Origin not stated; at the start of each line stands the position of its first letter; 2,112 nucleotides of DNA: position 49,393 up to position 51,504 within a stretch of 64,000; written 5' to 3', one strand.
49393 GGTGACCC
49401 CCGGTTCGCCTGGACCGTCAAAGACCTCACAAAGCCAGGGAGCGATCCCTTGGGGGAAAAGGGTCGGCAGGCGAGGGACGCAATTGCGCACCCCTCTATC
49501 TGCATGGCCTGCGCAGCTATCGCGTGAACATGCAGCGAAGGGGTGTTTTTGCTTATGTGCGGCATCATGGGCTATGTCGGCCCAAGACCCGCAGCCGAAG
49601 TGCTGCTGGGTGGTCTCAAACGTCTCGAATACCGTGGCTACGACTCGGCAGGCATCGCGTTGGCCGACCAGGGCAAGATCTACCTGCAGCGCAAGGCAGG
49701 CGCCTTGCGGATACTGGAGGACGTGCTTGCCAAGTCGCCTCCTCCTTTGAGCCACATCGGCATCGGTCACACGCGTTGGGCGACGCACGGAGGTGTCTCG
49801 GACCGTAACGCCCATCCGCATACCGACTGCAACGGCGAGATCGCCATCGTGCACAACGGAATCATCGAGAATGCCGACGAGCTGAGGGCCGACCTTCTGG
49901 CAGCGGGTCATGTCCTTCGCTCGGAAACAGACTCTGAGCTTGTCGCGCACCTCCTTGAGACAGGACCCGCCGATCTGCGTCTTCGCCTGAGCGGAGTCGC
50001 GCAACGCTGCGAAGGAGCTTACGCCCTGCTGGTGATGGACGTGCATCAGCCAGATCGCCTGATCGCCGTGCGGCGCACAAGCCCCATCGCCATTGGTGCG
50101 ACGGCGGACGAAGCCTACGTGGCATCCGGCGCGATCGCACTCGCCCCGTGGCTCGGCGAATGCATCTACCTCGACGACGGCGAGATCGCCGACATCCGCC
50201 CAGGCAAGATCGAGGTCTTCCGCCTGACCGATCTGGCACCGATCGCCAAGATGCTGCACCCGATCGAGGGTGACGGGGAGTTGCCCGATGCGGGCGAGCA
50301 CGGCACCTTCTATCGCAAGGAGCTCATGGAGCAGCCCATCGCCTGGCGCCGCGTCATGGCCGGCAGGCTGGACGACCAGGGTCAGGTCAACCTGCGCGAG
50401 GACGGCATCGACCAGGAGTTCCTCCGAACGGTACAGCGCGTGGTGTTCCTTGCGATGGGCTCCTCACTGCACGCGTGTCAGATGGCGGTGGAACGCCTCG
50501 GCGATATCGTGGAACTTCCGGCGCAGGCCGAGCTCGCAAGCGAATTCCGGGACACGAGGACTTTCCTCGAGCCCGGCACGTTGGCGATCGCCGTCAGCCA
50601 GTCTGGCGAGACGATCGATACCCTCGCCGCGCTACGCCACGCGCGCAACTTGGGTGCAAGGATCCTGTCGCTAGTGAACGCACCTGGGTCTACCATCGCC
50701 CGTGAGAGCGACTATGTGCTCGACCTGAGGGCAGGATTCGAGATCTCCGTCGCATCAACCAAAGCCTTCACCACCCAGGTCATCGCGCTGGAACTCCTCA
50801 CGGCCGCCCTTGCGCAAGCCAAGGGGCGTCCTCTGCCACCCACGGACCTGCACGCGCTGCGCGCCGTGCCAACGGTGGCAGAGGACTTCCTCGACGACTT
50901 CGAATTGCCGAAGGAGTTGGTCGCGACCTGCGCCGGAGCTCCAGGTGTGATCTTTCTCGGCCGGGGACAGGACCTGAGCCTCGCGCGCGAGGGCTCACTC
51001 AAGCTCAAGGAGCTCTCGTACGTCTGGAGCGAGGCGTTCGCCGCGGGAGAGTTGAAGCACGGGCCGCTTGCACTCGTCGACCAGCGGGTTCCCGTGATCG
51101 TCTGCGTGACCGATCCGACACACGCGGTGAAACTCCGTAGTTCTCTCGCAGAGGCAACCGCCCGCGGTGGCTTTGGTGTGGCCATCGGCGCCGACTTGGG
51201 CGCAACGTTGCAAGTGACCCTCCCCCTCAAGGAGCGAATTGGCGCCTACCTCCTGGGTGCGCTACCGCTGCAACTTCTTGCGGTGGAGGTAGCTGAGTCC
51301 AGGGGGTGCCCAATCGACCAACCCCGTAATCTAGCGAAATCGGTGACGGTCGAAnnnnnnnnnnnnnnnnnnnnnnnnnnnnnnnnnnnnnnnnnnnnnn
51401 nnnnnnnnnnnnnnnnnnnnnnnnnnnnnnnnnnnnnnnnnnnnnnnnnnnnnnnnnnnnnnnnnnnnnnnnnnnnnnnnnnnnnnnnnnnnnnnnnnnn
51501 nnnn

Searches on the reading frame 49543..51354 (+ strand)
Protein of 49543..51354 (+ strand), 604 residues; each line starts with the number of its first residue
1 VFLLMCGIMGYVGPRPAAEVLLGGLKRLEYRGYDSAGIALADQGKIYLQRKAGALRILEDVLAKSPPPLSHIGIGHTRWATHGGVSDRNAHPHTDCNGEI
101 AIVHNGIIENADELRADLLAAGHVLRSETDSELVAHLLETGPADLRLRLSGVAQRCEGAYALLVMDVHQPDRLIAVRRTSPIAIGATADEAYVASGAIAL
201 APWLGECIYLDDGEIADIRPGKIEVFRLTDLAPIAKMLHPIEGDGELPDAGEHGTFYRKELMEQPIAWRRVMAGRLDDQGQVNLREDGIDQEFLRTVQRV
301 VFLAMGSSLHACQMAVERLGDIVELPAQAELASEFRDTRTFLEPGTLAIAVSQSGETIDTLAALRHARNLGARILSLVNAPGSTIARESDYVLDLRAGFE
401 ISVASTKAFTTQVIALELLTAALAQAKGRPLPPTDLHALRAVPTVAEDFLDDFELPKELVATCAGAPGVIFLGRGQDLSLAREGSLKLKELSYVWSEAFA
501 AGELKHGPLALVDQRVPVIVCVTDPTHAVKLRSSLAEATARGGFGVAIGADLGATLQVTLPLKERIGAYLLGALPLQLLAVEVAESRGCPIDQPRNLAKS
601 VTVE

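Call 72: list_cluster_members(proteins=[window:49543-51354:+, P0151, window:62333-62524:+, window:61986-62222:+, window:60498-61109:-])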
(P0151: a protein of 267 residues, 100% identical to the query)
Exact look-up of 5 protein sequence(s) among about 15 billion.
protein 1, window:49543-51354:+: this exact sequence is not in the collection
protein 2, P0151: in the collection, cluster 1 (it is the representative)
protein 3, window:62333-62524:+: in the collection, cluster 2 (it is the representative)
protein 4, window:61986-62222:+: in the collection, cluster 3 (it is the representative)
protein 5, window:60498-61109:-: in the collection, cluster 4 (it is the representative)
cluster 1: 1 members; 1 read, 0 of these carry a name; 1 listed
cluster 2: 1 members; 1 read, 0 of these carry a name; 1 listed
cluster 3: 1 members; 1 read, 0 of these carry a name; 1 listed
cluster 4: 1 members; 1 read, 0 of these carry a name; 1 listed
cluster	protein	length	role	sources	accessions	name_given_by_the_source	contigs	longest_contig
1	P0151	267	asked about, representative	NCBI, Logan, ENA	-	-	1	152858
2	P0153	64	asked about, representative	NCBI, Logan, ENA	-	-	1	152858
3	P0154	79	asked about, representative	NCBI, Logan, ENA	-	-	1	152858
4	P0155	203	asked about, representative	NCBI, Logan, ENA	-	-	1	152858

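Call 73: search_solved_structures(query=P0155, max_evalue=10)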
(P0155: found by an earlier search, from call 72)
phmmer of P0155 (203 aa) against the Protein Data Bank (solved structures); distinct sequences matched with E-value up to 10: 5.
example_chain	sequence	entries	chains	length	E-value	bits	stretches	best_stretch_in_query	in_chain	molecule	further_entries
1mc5_A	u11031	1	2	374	0.17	15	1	20-73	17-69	Alcohol dehydrogenase class III chi chain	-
1m6h_A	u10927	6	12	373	0.17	15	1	20-73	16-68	Glutathione-dependent formaldehyde dehydrogenase | alcohol dehydrogenase class III chi chain | HUMAN CHICHI ALCOHOL DEHYDROGENASE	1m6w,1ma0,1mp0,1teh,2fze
3qj5_A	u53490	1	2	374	0.17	15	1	20-73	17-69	Alcohol dehydrogenase class-3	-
8gv3_A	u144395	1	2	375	0.17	15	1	20-73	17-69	Alcohol dehydrogenase class-3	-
2fzw_A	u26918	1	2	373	0.17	14.9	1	20-73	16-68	Alcohol dehydrogenase class III chi chain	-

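Call 74: search_solved_structures(query=P0154, max_evalue=10)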
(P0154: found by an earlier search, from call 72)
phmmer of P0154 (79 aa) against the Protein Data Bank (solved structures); distinct sequences matched with E-value up to 10: 1.
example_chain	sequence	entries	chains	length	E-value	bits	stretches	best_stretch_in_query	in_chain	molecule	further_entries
7rdr_A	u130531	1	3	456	3.1e-06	30.5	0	3-26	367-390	Circular tendon repeat protein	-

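Call 75: search_solved_structures(query=P0153, max_evalue=10)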
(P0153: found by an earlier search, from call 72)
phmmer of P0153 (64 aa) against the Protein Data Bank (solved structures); distinct sequences matched with E-value up to 10: 0.

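Call 90: find_homologous_proteins(query=P0155, max_evalue=0.001)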
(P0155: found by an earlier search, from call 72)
Query P0155 (203 aa): 1 proteins with E <= 0.001 among 1186 candidates.
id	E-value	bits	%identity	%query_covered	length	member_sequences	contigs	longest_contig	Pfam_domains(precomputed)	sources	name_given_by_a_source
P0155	1.8e-134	464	100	100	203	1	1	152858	-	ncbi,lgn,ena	-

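Call 97: search_protein_families(library=ncbifam, proteins=[window:49543-51354:+], max_evalue=0.00001)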
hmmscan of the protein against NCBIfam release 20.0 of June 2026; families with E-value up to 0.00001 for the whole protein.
window:49543-51354:+ (604 aa): 16 families
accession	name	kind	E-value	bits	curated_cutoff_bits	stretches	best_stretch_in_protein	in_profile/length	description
NF001484.0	PRK00331.1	subfamily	1.2e-185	618.4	381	1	5-604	1-601/601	isomerizing glutamine--fructose-6-phosphate transaminase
TIGR01135.1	glmS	equivalog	5.8e-180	599.8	418.05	1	6-604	1-607/607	glutamine--fructose-6-phosphate transaminase (isomerizing)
NF046059.1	NagB_SO3506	equivalog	1.4e-29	103.5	430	1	300-599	41-325/330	glucosamine-6-phosphate deaminase NagB-II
TIGR01134.1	purF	equivalog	3.5e-29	102.5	350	1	6-216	1-215/432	amidophosphoribosyltransferase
NF041128.1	glucosaP_deam_GlmD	equivalog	6.3e-21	74.9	580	1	295-601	29-321/323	glucosamine-6-phosphate deaminase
NF008481.0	PRK11382.1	equivalog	8e-10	38.4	430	1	290-522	37-265/340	fructoselysine 6-phosphate deglycase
TIGR01536.1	asn_synth_AEB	equivalog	1.8e-08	33.8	267.1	1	6-169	1-133/517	asparagine synthase (glutamine-hydrolyzing)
TIGR03104.1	trio_amidotrans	equivalog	3.8e-08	32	570.1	1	71-169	42-132/589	N-acetylglutaminylglutamine amidotransferase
NF003915.0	PRK05441.1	subfamily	5.3e-08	32.2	168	1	341-424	128-213/300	N-acetylmuramic acid 6-phosphate etherase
TIGR00274.1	TIGR00274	equivalog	1.1e-07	31.3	302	1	346-424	128-208/291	N-acetylmuramic acid 6-phosphate etherase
NF040776.2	AlsR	equivalog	2.5e-07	29.9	400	1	340-394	172-226/279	transcriptional repressor AlsR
NF008458.0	PRK11337.1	equivalog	9.9e-07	28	378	1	341-396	185-240/293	MurR/RpiR family transcriptional regulator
TIGR02815.1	agaS_fam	subfamily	2.5e-06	26.7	529.2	1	254-523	2-273/372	putative sugar isomerase, AgaS family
TIGR03127.2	RuMP_HxlB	equivalog_domain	5.6e-06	26.4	160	1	295-398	28-126/178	6-phospho-3-hexuloisomerase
TIGR03108.1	eps_aminotran_1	hypoth_equivalog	7.5e-06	24.9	816.9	0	72-146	44-116/628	XrtA/PEP-CTERM system amidotransferase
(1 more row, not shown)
